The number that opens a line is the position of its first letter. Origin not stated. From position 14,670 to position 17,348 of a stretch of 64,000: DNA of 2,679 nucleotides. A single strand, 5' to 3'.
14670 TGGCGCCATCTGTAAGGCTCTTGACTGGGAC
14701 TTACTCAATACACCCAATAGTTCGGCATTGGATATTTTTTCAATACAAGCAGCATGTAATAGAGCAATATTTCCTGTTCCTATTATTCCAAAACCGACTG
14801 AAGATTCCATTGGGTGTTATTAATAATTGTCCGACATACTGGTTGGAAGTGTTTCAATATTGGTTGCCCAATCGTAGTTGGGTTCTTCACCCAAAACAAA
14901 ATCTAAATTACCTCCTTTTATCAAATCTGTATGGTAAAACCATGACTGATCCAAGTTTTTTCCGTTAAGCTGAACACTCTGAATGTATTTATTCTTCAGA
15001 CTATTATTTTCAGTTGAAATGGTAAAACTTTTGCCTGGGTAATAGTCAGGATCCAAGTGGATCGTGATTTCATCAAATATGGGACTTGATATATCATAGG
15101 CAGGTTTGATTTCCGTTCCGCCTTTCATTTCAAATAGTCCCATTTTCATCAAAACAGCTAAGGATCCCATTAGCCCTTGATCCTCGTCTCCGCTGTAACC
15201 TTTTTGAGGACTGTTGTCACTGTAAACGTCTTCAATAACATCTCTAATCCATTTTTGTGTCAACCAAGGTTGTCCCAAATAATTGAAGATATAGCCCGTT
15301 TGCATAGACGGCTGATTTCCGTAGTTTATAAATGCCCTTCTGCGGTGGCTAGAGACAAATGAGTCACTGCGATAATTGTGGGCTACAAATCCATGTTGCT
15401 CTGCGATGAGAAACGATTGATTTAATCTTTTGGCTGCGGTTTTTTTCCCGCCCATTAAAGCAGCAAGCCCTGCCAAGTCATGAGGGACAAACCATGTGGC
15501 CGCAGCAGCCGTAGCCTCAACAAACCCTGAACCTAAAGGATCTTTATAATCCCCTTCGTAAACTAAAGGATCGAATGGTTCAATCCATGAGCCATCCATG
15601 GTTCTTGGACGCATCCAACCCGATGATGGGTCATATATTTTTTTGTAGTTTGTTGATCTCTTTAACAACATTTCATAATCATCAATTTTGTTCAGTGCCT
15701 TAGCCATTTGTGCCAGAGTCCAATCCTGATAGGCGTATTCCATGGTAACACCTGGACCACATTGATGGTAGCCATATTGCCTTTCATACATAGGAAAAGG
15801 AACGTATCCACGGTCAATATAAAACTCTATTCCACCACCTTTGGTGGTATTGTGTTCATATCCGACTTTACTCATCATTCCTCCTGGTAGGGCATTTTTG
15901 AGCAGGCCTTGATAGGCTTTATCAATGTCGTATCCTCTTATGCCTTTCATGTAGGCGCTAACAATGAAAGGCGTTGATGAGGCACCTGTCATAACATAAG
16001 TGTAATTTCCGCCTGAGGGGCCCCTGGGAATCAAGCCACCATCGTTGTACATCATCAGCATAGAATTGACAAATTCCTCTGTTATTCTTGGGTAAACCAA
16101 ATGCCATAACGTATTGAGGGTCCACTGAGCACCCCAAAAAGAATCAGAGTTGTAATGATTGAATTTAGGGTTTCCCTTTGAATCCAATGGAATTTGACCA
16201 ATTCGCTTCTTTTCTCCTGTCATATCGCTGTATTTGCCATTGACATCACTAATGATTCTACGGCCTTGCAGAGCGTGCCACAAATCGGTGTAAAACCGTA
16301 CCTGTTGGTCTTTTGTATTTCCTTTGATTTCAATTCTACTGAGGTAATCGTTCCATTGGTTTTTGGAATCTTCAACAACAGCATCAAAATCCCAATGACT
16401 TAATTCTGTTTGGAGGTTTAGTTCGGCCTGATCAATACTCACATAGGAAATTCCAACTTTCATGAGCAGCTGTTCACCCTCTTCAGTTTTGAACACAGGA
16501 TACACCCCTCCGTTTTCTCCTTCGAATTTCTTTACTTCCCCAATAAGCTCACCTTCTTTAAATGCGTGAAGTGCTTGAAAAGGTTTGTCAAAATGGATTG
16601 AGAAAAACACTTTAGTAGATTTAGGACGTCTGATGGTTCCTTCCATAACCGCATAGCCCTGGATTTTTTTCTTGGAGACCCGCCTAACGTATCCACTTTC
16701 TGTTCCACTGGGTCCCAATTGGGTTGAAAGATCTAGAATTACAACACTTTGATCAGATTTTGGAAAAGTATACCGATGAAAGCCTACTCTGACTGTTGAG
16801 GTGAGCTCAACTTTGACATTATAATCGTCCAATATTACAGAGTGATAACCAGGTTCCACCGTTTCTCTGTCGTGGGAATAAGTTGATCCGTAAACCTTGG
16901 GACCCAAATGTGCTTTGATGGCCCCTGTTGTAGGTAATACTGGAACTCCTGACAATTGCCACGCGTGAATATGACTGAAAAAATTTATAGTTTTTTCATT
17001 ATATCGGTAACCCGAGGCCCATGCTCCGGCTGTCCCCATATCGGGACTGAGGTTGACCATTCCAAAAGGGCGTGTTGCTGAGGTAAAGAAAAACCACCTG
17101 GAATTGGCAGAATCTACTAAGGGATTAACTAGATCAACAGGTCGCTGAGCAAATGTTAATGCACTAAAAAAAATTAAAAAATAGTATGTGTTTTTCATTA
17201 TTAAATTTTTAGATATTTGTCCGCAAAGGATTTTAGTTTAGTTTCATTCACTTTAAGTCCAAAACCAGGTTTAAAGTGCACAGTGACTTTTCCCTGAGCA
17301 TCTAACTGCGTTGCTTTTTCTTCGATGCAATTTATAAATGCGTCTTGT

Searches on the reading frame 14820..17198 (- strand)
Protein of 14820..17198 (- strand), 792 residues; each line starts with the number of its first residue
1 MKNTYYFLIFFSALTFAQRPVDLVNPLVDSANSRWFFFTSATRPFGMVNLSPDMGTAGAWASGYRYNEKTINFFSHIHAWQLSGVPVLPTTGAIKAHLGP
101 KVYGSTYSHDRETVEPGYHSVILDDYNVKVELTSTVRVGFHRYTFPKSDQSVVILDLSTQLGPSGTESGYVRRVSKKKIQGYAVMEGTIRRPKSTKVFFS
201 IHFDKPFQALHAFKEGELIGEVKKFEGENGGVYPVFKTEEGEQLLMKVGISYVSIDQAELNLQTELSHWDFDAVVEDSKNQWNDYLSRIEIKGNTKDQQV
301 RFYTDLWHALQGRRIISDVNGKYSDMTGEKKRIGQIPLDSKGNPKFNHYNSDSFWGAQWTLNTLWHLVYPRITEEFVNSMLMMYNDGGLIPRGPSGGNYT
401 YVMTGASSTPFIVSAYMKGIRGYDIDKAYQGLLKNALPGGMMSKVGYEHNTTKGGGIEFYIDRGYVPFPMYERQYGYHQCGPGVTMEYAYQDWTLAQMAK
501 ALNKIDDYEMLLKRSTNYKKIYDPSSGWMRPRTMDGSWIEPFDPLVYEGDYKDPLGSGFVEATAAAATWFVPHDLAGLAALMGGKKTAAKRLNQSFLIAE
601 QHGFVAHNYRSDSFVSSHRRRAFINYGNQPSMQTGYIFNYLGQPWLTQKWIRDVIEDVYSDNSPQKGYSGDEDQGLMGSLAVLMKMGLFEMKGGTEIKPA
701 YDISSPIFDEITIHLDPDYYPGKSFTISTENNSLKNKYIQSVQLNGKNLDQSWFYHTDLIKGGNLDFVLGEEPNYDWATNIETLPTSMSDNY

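Call 9: search_protein_families(library=pfam, proteins=[window:14820-17198:-], max_evalue=0.00001)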
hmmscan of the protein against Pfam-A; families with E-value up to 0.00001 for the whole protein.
window:14820-17198:- (792 aa): 2 families
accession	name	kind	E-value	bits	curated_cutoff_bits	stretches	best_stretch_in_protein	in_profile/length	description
PF07971.18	Glyco_hydro_92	-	3.2e-144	481.8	24.6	1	257-770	1-463/464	Glycosyl hydrolase family 92 catalytic domain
PF17678.7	Glyco_hydro_92N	-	8.2e-61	206.3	34.5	1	23-251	1-236/236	Glycosyl hydrolase family 92 N-terminal domain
